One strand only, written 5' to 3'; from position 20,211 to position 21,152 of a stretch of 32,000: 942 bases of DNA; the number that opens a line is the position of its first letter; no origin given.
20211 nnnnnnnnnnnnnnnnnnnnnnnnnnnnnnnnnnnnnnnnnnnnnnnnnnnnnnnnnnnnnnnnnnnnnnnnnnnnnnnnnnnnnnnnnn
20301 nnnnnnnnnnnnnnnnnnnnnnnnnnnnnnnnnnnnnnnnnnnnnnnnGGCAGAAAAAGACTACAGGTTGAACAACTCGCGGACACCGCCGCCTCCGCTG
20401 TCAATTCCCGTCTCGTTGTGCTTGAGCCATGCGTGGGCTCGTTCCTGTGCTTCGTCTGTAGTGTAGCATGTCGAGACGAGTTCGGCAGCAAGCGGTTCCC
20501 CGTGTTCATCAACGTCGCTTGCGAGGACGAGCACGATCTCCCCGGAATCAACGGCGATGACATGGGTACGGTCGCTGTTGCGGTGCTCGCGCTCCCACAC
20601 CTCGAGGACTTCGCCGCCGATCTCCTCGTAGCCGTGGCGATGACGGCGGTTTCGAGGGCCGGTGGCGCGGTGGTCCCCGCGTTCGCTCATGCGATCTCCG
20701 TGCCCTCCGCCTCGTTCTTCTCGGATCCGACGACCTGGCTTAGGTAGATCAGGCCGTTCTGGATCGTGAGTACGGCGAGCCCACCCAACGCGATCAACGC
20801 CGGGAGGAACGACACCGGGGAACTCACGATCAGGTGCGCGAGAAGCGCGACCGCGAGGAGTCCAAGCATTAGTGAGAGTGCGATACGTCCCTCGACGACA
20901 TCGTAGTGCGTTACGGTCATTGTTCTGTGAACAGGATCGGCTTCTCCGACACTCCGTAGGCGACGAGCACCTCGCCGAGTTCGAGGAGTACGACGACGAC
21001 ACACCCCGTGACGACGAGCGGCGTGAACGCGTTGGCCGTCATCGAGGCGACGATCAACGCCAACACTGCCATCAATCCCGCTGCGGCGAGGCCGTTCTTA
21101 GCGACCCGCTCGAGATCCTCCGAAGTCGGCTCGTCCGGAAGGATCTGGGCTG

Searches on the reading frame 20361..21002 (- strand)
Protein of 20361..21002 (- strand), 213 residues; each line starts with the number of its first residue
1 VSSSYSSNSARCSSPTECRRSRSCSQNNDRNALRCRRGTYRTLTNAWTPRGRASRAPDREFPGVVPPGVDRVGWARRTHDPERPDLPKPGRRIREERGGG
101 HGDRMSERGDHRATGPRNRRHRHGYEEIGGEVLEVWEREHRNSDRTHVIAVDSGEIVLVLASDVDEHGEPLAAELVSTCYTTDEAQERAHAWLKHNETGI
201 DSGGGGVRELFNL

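Call 5: search_protein_families(library=pfam, proteins=[window:20361-21002:-], max_evalue=0.1)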
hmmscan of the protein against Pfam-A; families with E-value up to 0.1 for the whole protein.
window:20361-21002:- (213 aa): 1 family
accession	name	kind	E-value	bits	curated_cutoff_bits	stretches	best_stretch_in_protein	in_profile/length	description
PF17853.6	GGDEF_2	-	0.029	15.1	24.5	1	129-194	34-85/116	GGDEF-like domain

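Call 71: search_protein_families(library=padloc, proteins=[window:20361-21002:-], max_evalue=0.001)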
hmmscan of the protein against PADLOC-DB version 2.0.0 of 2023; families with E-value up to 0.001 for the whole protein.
window:20361-21002:- (213 aa): 0 families
